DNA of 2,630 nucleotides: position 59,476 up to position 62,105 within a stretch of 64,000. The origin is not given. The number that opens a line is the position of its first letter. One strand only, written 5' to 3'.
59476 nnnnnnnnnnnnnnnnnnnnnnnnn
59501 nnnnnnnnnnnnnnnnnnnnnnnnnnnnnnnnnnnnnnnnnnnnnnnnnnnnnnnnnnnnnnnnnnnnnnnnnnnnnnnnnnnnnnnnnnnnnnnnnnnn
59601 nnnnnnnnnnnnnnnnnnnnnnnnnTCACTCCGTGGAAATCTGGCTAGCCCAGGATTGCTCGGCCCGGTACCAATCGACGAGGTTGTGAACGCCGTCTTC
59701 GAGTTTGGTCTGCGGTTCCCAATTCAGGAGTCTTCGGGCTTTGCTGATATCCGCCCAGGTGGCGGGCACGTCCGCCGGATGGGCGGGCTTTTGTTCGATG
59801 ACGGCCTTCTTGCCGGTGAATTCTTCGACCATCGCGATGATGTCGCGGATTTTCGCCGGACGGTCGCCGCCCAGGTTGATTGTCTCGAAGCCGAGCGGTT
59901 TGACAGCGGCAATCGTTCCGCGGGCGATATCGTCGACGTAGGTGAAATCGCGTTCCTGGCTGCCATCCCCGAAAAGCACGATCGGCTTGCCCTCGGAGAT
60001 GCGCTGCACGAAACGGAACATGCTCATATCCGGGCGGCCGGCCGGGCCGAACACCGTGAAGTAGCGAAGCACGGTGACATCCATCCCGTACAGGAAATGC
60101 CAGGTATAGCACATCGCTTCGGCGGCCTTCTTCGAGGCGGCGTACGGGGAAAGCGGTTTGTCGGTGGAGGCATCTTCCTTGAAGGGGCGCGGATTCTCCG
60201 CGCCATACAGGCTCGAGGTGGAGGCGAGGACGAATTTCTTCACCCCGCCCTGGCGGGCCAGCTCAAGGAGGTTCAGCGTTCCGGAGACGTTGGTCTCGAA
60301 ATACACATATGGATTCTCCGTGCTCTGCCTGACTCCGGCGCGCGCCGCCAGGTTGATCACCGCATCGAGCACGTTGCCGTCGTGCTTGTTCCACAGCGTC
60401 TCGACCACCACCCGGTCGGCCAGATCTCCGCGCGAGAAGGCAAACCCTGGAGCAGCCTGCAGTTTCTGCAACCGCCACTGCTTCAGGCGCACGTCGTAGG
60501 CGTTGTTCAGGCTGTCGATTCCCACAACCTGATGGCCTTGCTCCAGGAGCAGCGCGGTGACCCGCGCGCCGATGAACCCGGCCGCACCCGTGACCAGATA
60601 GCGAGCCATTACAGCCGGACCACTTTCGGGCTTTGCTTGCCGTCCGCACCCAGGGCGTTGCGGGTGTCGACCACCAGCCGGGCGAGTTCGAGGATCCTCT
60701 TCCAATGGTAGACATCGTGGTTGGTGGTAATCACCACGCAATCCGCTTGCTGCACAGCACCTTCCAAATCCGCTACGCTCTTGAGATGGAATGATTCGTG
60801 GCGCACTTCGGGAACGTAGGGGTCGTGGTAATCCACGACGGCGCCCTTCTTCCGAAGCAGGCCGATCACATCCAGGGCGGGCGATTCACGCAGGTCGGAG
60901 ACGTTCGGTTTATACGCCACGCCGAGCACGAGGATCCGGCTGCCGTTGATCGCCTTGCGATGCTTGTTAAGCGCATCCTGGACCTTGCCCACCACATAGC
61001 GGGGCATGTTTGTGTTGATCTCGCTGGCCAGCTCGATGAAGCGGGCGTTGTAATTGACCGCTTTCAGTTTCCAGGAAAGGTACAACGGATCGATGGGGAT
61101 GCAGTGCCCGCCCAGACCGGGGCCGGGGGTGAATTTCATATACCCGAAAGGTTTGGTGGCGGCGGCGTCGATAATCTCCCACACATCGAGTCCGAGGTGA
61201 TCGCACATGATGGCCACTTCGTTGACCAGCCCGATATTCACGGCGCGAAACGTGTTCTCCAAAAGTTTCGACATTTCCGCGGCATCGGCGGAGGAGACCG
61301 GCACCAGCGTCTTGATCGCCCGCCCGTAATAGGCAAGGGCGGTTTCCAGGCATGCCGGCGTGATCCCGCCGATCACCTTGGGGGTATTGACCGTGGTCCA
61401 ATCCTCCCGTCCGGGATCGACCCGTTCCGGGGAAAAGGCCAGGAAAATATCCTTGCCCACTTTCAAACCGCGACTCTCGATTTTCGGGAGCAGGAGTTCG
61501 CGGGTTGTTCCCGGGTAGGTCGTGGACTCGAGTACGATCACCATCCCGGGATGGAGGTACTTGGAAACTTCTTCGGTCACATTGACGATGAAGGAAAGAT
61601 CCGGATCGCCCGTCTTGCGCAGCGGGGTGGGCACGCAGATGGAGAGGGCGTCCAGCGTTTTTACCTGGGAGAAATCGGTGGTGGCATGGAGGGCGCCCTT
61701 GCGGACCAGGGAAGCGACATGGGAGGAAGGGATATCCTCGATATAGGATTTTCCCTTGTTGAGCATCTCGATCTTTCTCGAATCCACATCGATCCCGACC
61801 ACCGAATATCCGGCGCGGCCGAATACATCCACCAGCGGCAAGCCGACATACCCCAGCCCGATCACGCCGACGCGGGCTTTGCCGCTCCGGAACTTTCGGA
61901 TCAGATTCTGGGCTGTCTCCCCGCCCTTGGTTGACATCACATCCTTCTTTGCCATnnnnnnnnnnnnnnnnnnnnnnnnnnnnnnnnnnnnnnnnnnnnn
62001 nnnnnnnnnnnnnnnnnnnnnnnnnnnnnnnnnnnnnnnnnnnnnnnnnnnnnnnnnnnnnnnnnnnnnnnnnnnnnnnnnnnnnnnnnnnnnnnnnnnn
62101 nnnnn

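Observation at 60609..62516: Mini Wzz/PCP-like two-TM domain fused in frame to a nucleotide-sugar 6-dehydrogenase, with a possible internal second start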

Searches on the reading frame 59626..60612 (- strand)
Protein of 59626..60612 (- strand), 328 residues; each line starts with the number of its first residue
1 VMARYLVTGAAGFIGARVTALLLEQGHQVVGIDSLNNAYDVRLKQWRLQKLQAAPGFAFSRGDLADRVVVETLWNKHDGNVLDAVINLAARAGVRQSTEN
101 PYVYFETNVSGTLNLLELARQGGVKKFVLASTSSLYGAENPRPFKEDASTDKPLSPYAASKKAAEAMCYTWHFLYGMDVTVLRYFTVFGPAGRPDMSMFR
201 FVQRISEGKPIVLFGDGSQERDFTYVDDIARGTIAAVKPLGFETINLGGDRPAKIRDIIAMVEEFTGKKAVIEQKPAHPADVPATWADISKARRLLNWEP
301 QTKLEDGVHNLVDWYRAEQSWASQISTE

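Call 8: search_protein_families(library=pfam, proteins=[window:59626-60612:-], max_evalue=0.001)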
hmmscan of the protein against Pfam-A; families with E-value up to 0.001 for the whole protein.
window:59626-60612:- (328 aa): 9 families
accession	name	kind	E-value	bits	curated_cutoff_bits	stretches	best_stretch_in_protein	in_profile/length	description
PF01370.27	Epimerase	-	3.2e-61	207.2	20.9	1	6-248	2-240/240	NAD dependent epimerase/dehydratase family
PF16363.11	GDP_Man_Dehyd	-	6.4e-61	207.1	27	1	6-309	1-330/332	GDP-mannose 4,6 dehydratase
PF01073.25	3Beta_HSD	-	2.4e-18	66.6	22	1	6-240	1-232/280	3-beta hydroxysteroid dehydrogenase/isomerase family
PF04321.23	RmlD_sub_bind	-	8.6e-16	58.3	27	1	5-238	3-198/287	RmlD substrate binding domain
PF02719.21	Polysacc_synt_2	-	1.7e-12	47.6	20.2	1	6-132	2-128/293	Polysaccharide biosynthesis protein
PF07993.18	NAD_binding_4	-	9e-12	45.1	20.1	1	7-189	1-209/258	Male sterility protein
PF13460.12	NAD_binding_10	-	6.8e-10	39.5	27.2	1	9-183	1-142/184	NAD(P)H-binding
PF08659.16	KR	-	8.7e-07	29.5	22.6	1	3-138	1-143/180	KR domain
PF00106.31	adh_short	-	9.5e-06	25.7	26.6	1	6-173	4-165/195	short chain dehydrogenase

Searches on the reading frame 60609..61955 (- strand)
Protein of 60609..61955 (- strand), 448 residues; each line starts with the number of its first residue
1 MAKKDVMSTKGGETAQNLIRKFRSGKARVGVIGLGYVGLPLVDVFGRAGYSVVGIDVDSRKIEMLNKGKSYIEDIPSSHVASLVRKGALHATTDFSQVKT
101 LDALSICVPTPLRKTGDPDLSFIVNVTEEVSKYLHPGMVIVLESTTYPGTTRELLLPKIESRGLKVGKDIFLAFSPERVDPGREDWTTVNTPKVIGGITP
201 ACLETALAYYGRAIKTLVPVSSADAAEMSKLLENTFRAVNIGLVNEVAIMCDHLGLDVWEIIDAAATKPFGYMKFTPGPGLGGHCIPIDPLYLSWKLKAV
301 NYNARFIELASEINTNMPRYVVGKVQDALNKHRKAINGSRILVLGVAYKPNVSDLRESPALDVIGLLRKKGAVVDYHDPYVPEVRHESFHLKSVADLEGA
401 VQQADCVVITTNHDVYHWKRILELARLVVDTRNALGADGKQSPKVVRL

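Call 39: search_solved_structures(query=window:60609-61955:-, max_evalue=1e-20)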
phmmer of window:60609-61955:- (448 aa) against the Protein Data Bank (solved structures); distinct sequences matched with E-value up to 1e-20: 11.
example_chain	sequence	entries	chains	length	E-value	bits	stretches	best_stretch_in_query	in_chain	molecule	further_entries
4r16_A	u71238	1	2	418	1.4e-68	234.7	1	28-434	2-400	418aa long hypothetical UDP-N-acetyl-D-mannosaminuronic acid dehydrogenase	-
3ojl_A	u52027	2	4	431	2e-66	227.6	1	27-414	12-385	Cap5O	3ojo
3g79_A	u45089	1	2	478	1.3e-60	208.4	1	21-438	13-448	NDP-N-acetyl-D-galactosaminuronic acid dehydrogenase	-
4xr9_A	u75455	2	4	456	3.5e-52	180.7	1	28-426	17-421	CalS8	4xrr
4a7p_A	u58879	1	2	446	2e-42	148.5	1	24-427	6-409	UDP-GLUCOSE DEHYDROGENASE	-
3vtf_A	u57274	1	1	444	2.6e-36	128.4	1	25-417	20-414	UDP-glucose 6-dehydrogenase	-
1mfz_A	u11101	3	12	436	2.3e-34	121.9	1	28-385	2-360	GDP-mannose 6-dehydrogenase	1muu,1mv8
3gg2_A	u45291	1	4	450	5.5e-33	117.4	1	29-434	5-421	Sugar dehydrogenase, UDP-glucose/GDP-mannose dehydrogenase family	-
2y0e_A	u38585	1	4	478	2e-29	105.7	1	24-387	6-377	UDP-GLUCOSE DEHYDROGENASE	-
2y0c_A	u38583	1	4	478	3.6e-28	101.6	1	24-387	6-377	UDP-GLUCOSE DEHYDROGENASE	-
2y0d_A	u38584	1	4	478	3.6e-28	101.6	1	24-387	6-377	UDP-GLUCOSE DEHYDROGENASE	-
